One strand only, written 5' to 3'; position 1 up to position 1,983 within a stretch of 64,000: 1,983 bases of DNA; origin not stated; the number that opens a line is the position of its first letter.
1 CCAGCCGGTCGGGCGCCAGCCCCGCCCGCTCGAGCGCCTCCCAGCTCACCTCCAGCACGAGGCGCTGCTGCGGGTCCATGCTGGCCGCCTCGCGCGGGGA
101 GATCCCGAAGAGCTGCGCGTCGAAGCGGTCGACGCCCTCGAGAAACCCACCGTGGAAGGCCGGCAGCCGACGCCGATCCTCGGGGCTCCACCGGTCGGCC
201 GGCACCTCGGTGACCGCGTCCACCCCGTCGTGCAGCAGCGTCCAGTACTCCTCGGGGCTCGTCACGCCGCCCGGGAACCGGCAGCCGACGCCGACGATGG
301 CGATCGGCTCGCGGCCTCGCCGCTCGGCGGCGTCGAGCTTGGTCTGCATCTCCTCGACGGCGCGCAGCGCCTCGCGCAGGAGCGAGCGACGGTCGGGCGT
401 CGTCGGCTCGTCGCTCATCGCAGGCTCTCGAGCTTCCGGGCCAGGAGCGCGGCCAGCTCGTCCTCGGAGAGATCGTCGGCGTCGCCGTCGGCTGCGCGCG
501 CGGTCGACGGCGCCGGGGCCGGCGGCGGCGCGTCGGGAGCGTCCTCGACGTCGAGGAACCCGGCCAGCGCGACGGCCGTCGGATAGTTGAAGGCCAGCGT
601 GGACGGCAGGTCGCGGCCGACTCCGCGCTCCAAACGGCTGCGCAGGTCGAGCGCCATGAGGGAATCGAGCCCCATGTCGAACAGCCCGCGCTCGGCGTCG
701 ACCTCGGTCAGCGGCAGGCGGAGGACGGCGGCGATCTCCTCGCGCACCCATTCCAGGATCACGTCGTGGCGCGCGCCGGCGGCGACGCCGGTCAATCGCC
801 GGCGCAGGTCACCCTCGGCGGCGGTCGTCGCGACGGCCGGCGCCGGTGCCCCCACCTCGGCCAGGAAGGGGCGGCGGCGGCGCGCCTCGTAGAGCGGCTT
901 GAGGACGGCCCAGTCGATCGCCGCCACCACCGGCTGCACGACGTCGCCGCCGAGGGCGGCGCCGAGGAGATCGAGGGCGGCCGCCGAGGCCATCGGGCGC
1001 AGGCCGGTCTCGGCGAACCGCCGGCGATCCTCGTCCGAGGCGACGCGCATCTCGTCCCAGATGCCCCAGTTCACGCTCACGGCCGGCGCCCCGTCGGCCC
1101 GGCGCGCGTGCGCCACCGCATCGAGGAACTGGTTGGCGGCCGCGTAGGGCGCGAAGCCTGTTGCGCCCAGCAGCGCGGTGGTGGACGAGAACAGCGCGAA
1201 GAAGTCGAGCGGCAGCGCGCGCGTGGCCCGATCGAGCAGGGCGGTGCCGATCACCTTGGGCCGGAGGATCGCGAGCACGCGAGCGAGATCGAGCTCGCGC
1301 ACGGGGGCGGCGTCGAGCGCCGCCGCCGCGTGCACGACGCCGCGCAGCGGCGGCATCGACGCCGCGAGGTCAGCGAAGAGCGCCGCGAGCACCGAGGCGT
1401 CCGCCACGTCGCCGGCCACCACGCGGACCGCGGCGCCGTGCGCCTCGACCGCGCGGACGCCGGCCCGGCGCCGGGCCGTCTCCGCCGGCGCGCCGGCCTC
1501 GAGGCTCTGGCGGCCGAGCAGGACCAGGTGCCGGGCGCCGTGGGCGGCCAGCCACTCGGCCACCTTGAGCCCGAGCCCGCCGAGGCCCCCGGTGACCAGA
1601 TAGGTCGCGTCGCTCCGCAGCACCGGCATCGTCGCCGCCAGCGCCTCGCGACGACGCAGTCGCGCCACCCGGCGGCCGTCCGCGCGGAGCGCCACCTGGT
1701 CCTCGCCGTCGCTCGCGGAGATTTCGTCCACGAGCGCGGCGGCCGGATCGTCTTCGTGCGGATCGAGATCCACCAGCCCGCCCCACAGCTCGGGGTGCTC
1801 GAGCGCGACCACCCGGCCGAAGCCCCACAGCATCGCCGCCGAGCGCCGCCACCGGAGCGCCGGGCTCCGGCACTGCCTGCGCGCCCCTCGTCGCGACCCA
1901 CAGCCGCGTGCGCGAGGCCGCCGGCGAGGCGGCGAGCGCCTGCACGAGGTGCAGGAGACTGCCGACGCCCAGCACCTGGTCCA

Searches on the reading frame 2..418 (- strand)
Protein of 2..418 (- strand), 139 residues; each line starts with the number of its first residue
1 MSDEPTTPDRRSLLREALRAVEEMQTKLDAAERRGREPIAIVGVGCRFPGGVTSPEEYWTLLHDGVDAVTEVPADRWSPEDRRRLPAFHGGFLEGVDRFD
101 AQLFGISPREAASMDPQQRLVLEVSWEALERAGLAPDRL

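Call 27: find_homologous_proteins(query=window:2-418:-, max_evalue=1e-20)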
Query window:2-418:- (139 aa): 2932 proteins with E <= 1e-20 among 4181 candidates; the best 120 are listed.
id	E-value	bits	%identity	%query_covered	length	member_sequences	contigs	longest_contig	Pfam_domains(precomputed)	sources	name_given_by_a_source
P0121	3.2e-85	301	99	100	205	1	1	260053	PF00109.33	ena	-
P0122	7.0e-51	190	64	94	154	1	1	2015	PF00109.33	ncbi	ncbi:MAG: polyketide synthase, partial [Chloroflexota bacterium]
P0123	8.8e-51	190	77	86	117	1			PF00109.33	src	-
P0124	9.2e-49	183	61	96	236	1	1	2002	PF00109.33,PF24857.2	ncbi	-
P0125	2.2e-48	182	63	92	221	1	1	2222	PF00109.33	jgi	jgi:acyl transferase domain-containing protein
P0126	1.3e-47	179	62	100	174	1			PF00109.33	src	-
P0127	4.3e-47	178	62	96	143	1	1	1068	PF00109.33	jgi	jgi:acyl transferase domain-containing protein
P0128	1.4e-46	176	61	100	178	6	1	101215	PF00109.33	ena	-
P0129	3.1e-46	175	67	94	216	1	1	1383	PF00109.33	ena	-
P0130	5.1e-46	174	60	100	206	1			PF00109.33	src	-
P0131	2.7e-45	172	58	100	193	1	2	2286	PF00109.33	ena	-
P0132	2.9e-45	172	59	100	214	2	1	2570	PF00109.33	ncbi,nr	ncbi:MAG: polyketide synthase, partial [Actinomycetota bacterium]|nr:polyketide synthase [Actinomyce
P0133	3.8e-45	171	60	100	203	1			PF00109.33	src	-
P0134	6.5e-45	171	60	100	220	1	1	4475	PF00109.33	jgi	jgi:acyl transferase domain-containing protein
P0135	1.8e-44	169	57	100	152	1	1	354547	PF00109.33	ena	-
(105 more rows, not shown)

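Call 28: find_encoding_contigs(protein=P0121, flank=10000, max_places=2)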
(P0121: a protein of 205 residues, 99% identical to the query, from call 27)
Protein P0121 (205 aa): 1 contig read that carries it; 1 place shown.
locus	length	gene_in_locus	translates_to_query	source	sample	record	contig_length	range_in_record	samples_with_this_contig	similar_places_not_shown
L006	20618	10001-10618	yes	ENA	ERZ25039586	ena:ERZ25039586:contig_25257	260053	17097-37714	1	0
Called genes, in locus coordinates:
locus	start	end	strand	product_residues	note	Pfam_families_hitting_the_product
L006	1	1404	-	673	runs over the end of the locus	-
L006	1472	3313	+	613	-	PF00107:ADH_zinc_N, PF13602:ADH_zinc_N_2, PF00106:adh_short, PF08659:KR, PF13561:adh_short_C2 (weak), PF00550:PP-binding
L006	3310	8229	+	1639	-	PF00109:ketoacyl-synt, PF02801:Ketoacyl-synt_C, PF16197:KAsynt_C_assoc, PF22336:RhiE-like_linker, PF22621:CurL-like_PKS_C, PF00698:Acyl_transf_1, PF21089:PKS_DH_N, PF14765:PS-DH, +1 more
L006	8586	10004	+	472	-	PF00106:adh_short, PF08659:KR, PF13561:adh_short_C2 (weak), PF00550:PP-binding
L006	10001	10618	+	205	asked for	PF00109:ketoacyl-synt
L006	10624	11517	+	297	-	PF00109:ketoacyl-synt, PF02801:Ketoacyl-synt_C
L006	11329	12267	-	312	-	-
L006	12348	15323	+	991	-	PF21089:PKS_DH_N, PF14765:PS-DH, PF21394:Beta-ketacyl_N (weak), PF22953:SpnB_Rossmann, PF00106:adh_short, PF08659:KR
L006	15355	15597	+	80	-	-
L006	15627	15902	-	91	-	-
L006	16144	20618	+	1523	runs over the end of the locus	PF00668:Condensation, PF00501:AMP-binding, PF13193:AMP-binding_C, PF00550:PP-binding, PF00668:Condensation, PF00501:AMP-binding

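Call 30: search_protein_families(library=pfam, proteins=[L006:16144-20616:+, L006:12348-15323:+, L006:10624-11517:+, L006:15355-15597:+], max_evalue=0.001)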
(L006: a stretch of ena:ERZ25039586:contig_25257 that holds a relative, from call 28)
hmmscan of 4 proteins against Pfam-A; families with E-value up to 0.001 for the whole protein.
L006:16144-20616:+ (1491 aa): 4 families
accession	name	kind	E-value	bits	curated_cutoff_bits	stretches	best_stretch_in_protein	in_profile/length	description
PF00668.25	Condensation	-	1.3e-176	588.2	30.6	2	942-1381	8-450/456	Condensation domain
PF00501.34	AMP-binding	-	2.2e-104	349.8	29.9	2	336-693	1-384/384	AMP-binding enzyme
PF00550.31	PP-binding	-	8.2e-19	68.1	20.8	1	852-915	2-67/67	Phosphopantetheine attachment site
PF13193.12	AMP-binding_C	-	1.8e-13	51.6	24.5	1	752-824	1-76/76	AMP-binding enzyme C-terminal domain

L006:12348-15323:+ (991 aa): 6 families
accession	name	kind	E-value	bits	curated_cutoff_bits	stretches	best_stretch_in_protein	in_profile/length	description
PF08659.16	KR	-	1.8e-62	210.9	22.6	1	675-867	1-179/180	KR domain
PF14765.12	PS-DH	-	3.7e-33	114.9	23.7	1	272-428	4-162/166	Polyketide synthase dehydratase N-terminal domain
PF21089.3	PKS_DH_N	-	3.7e-25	88.3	27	1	139-242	1-103/103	Polyketide synthase dehydratase domain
PF00106.31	adh_short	-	7.7e-11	42.3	26.6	1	678-856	4-168/195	short chain dehydrogenase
PF21394.3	Beta-ketacyl_N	-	7.7e-07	29.3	26.9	1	463-571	4-112/170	Beta-ketoacyl synthase-like, N-terminal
PF00698.26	Acyl_transf_1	-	0.00066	19.7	32.7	0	12-75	233-300/319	Acyl transferase domain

L006:10624-11517:+ (297 aa): 2 families
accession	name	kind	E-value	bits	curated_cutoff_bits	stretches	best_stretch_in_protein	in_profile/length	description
PF02801.28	Ketoacyl-synt_C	-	3.5e-46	156.5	20.8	1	80-198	1-119/119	Beta-ketoacyl synthase, C-terminal domain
PF00109.32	ketoacyl-synt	-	1.4e-28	100.6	20.8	1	1-72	181-252/252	Beta-ketoacyl synthase, N-terminal domain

L006:15355-15597:+ (80 aa): 0 families

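Call 41: find_related_loci(query=L006:16144-20616:+, collection=genome_contigs, flank=10000)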
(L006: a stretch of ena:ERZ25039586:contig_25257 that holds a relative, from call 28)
Query L006:16144-20616:+ (1491 aa) in genome_contigs; peptide patterns used: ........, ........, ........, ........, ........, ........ (x = any residue, [..] = any of these).
600 stretches matched a pattern (row limit reached: there are more); 597 encode a relative of the query (tblastn E <= 1e-3); the best 80 are kept; 77 distinct loci.
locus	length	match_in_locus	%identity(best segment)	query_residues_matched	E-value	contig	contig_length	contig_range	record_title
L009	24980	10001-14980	95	1-1491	0e+0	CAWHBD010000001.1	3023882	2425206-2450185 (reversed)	MAG: uncultured Candidatus Rokubacteria bacterium isolate MFD02840.bin.3.55 genome assembly, contig: contig_10462, whole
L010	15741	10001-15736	70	1-1491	0e+0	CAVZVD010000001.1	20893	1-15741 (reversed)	MAG: uncultured Thermoleophilaceae bacterium isolate MFD06742.bin.2.265 genome assembly, contig: contig_102729, whole ge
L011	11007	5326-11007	47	1-1487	0e+0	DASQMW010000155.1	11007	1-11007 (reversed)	MAG TPA_asm: Archangium sp. isolate SMAG_U10759 k141_343453, whole genome shotgun sequence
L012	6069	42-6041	47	1-1487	0e+0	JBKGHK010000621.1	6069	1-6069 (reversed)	Pyxidicoccus sp. 3LFB2 NODE_621_length_6069_cov_47.621716, whole genome shotgun sequence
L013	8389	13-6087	43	1-1489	0e+0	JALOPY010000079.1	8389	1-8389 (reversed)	MAG: bacterium isolate Prado141 scaffold_16591, whole genome shotgun sequence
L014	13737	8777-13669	48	1-1487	0e+0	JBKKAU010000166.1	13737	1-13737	MAG: Thermoanaerobaculia bacterium isolate swi_bin.312 S1Ck127_10750076_flag_0_multi_8.3393_len_13737, whole genome shot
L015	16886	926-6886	46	1-1487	0e+0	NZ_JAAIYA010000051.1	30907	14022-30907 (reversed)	Pyxidicoccus caerfyrddinensis strain CA032A NODE_51_length_30907_cov_22.5176, whole genome shotgun sequence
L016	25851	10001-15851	45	2-1487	0e+0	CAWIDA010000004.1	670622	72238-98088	MAG: uncultured Acidobacteriaceae bacterium isolate MFD00822.bin.1.29 genome assembly, contig: contig_127160, whole geno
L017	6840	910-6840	48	1-1487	0e+0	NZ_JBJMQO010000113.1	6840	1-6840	MAG: Archangium sp. isolate H3_16_all_fractions_metab_conc_11_70_0 k255_6139090, whole genome shotgun sequence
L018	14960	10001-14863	45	1-1487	0e+0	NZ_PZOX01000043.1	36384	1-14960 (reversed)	Vitiosangium sp. GDMCC 1.1324 contig43, whole genome shotgun sequence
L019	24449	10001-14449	46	1-1487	0e+0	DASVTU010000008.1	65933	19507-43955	MAG TPA_asm: Pyrinomonadaceae bacterium isolate SMAG_U3299 k141_211093, whole genome shotgun sequence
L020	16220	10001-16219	47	1-1487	0e+0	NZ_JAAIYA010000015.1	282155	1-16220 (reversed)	Pyxidicoccus caerfyrddinensis strain CA032A NODE_15_length_282155_cov_20.2804, whole genome shotgun sequence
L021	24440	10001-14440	47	1-1487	0e+0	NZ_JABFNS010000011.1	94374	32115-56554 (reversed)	Myxococcus xanthus strain AM003 NODE_11_length_94374_cov_33.7215, whole genome shotgun sequence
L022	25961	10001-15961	46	1-1487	0e+0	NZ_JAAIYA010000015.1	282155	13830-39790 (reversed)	Pyxidicoccus caerfyrddinensis strain CA032A NODE_15_length_282155_cov_20.2804, whole genome shotgun sequence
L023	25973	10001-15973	47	1-1487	0e+0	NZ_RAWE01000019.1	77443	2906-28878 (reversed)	Corallococcus carmarthensis strain CA043D NODE_19_77443_cov_25.1847_ID_10617, whole genome shotgun sequence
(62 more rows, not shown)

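Call 44: search_protein_families(library=pfam, proteins=[L009:9953-23782:+, L009:23772-24542:+, L009:4371-9956:+], max_evalue=0.00001)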
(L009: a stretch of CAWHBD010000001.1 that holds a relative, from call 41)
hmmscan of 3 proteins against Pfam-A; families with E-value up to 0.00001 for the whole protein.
L009:9953-23782:+ (4609 aa): 5 families
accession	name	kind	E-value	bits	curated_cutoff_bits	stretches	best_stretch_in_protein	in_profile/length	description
PF00668.25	Condensation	-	0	1374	30.6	4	1127-1568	8-452/456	Condensation domain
PF00501.34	AMP-binding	-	1e-301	999.3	29.9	4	2664-3016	1-383/384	AMP-binding enzyme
PF00550.31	PP-binding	-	8.3e-76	250.7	20.8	4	2112-2175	2-67/67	Phosphopantetheine attachment site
PF13193.12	AMP-binding_C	-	2.1e-56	189.2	24.5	4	3075-3150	1-76/76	AMP-binding enzyme C-terminal domain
PF00975.26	Thioesterase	-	2.4e-24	87.3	26.4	1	4343-4575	2-206/226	Thioesterase domain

L009:23772-24542:+ (256 aa): 2 families
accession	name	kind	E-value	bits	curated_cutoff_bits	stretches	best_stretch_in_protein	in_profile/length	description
PF01648.25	ACPS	-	9e-19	68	25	1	129-213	2-90/111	4'-phosphopantetheinyl transferase superfamily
PF22624.1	AASDHPPT_N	-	7.5e-14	52.2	27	1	43-122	13-96/100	4'-phosphopantetheinyl transferase, N-terminal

L009:4371-9956:+ (1861 aa): 14 families
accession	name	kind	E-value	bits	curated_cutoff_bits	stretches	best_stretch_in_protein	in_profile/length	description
PF00109.32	ketoacyl-synt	-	1.5e-96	323.3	20.8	1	37-279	2-252/252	Beta-ketoacyl synthase, N-terminal domain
PF00698.26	Acyl_transf_1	-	1.7e-64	218.8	32.7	1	560-855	2-300/319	Acyl transferase domain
PF08659.16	KR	-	7.9e-62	208.8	22.6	1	1455-1647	1-179/180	KR domain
PF02801.28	Ketoacyl-synt_C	-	9e-46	155.2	20.8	1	287-405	1-119/119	Beta-ketoacyl synthase, C-terminal domain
PF14765.12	PS-DH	-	1.1e-32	113.3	23.7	1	1052-1208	4-162/166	Polyketide synthase dehydratase N-terminal domain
PF21089.3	PKS_DH_N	-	5.3e-24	84.6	27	1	919-1022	1-103/103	Polyketide synthase dehydratase domain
PF22621.2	CurL-like_PKS_C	-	4.4e-17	62.3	27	1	470-529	1-60/64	CurL-like, PKS C-terminal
PF16197.11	KAsynt_C_assoc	-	2e-16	60.8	33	1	419-519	15-108/111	Ketoacyl-synthetase C-terminal extension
PF00550.31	PP-binding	-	1.2e-10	41.9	20.8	1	1751-1816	1-66/67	Phosphopantetheine attachment site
PF00106.31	adh_short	-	1.9e-10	41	26.6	1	1458-1636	4-168/195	short chain dehydrogenase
PF22336.2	RhiE-like_linker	-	3.7e-09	36.9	27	1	474-539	2-66/67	RhiE-like, KS-MAT linker domain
PF23297.2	ACP_SdgA_C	-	2.4e-08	34.4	27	1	1747-1819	9-81/95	Highly reducing polyketide synthase sdgA, C-terminal ACP domain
PF00108.29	Thiolase_N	-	6e-07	29.5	26.4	1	180-228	62-112/260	Thiolase, N-terminal domain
PF21394.3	Beta-ketacyl_N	-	8.5e-07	29.2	26.9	1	1243-1350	4-111/170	Beta-ketoacyl synthase-like, N-terminal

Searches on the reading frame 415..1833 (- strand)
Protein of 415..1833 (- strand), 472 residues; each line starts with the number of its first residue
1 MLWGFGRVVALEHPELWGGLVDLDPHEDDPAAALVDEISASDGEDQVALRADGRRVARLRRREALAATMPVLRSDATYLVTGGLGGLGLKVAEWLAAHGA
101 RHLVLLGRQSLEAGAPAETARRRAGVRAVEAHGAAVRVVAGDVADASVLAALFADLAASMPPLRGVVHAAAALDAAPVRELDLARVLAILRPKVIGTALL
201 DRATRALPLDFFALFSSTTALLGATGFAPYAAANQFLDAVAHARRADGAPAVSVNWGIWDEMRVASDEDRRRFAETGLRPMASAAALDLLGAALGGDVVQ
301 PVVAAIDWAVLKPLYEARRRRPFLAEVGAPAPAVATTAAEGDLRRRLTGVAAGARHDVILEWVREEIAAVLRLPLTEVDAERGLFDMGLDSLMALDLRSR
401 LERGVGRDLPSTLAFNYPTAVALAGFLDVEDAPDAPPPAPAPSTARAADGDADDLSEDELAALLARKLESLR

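Call 7: search_protein_families(library=pfam, proteins=[window:415-1833:-], max_evalue=0.001)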
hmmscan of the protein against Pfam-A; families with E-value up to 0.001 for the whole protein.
window:415-1833:- (472 aa): 4 families
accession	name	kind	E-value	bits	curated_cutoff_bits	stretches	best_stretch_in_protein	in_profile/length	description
PF08659.16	KR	-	6.2e-58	196.1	22.6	1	76-261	1-180/180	KR domain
PF00550.31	PP-binding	-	2.1e-15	57.2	20.8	1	361-427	1-67/67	Phosphopantetheine attachment site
PF00106.31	adh_short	-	1.4e-09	38.2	26.6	1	78-255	3-175/195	short chain dehydrogenase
PF13561.12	adh_short_C2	-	9.3e-06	25.8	27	1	86-206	7-117/236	Enoyl-(Acyl carrier protein) reductase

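Call 64: find_homologous_proteins(query=window:415-1833:-, max_evalue=1e-30)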
Query window:415-1833:- (472 aa): 478 proteins with E <= 1e-30 among 8000 candidates; the best 120 are listed.
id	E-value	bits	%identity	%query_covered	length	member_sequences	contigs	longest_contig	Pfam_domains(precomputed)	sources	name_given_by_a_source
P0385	4.6e-287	970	99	100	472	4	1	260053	PF08659.17,PF00550.32,PF13561.13,PF00106.32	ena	-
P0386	1.6e-135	471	53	100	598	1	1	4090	PF08659.17,PF21394.4,PF00550.32,PF00106.32,PF22953.4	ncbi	-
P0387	2.2e-135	470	50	95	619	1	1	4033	PF08659.17,PF00550.32,PF00106.32,PF23297.2,PF22953.4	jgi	jgi:acyl carrier protein/NAD(P)-dependent dehydrogenase (short-subunit alcohol dehydrogenase family)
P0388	1.5e-132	461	54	100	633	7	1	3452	PF08659.17,PF00550.32,PF13561.13,PF00106.32,PF22953.4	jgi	jgi:myxalamid-type polyketide synthase MxaE and MxaD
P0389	2.0e-132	461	54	100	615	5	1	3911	PF08659.17,PF00550.32,PF13561.13,PF00106.32,PF22953.4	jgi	jgi:myxalamid-type polyketide synthase MxaE and MxaD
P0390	3.0e-131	457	53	100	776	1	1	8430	PF08659.17,PF13649.13,PF00550.32,PF13561.13,PF00106.32,PF08241.19,PF08242.19,PF22953.4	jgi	jgi:NAD(P)-dependent dehydrogenase (short-subunit alcohol dehydrogenase family)/acyl carrier protein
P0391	3.8e-130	453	54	100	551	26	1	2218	PF08659.17,PF00550.32,PF13561.13,PF00106.32,PF22953.4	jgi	jgi:myxalamid-type polyketide synthase MxaE and MxaD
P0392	6.9e-127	442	52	100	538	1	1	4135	PF08659.17,PF00550.32,PF00106.32,PF22953.4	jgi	jgi:acyl carrier protein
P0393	3.1e-126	440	52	97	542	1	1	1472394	PF08659.17,PF00550.32,PF22953.4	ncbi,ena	-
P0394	9.9e-126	439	52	100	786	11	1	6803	PF08659.17,PF13489.13,PF13649.13,PF00550.32,PF13561.13,PF00106.32,PF08241.19,PF08242.19,PF22953.4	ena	-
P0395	1.2e-124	435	52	97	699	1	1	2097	PF08659.17,PF21394.4,PF00550.32,PF13561.13,PF00106.32,PF22953.4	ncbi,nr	ncbi:MAG TPA: KR domain-containing protein, partial [Vicinamibacteria bacterium]|nr:KR domain-contai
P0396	4.9e-124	433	52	100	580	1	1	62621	PF08659.17,PF00550.32,PF00106.32,PF22953.4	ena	-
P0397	3.9e-123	430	48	99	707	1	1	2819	PF08659.17,PF00550.32,PF13561.13,PF00106.32,PF22953.4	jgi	jgi:NAD(P)-dependent dehydrogenase (short-subunit alcohol dehydrogenase family)/acyl carrier protein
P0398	5.5e-122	426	55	93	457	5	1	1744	PF08659.17,PF00550.32,PF00106.32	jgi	-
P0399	1.8e-121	425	51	99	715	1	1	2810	PF08659.17,PF00550.32,PF13561.13,PF00106.32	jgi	jgi:acyl carrier protein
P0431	5.7e-108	380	49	98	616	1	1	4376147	PF08659.17,PF00550.32,PF13561.13,PF00106.32,PF01370.28,PF22953.4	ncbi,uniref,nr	ncbi:SDR family NAD(P)-dependent oxidoreductase [Piscinibacter aquaticus]|uniref:SDR family NAD(P)-d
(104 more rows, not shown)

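Call 65: find_encoding_contigs(protein=P0431, flank=10000, max_places=1)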
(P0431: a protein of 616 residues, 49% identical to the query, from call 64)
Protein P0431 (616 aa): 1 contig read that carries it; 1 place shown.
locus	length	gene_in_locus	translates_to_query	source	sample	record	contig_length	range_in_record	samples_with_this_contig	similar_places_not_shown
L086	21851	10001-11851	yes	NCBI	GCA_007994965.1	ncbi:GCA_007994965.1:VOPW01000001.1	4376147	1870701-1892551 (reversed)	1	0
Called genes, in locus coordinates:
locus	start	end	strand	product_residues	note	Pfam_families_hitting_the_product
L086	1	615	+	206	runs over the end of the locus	PF21089:PKS_DH_N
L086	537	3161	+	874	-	PF14765:PS-DH, PF18558:HTH_51, PF08242:Methyltransf_12 (weak)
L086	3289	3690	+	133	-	PF00107:ADH_zinc_N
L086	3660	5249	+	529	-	PF13602:ADH_zinc_N_2, PF00106:adh_short, PF08659:KR, PF13561:adh_short_C2 (weak), PF00550:PP-binding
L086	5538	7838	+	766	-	PF00109:ketoacyl-synt, PF00108:Thiolase_N (weak), PF02801:Ketoacyl-synt_C, PF16197:KAsynt_C_assoc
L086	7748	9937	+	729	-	PF21089:PKS_DH_N, PF14765:PS-DH, PF18558:HTH_51, PF13489:Methyltransf_23, PF08241:Methyltransf_11, PF08242:Methyltransf_12, PF13649:Methyltransf_25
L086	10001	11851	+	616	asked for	PF22953:SpnB_Rossmann, PF01370:Epimerase (faint), PF00106:adh_short, PF08659:KR, PF13561:adh_short_C2, PF00550:PP-binding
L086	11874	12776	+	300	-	PF00892:EamA (faint)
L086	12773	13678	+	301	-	PF00892:EamA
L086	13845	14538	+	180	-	PF00109:ketoacyl-synt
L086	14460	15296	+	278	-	PF00109:ketoacyl-synt, PF02801:Ketoacyl-synt_C, PF16197:KAsynt_C_assoc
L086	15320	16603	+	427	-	PF00698:Acyl_transf_1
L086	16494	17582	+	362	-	PF21089:PKS_DH_N, PF14765:PS-DH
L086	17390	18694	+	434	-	PF08240:ADH_N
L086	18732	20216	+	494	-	PF13602:ADH_zinc_N_2, PF00106:adh_short, PF08659:KR, PF13561:adh_short_C2, PF00550:PP-binding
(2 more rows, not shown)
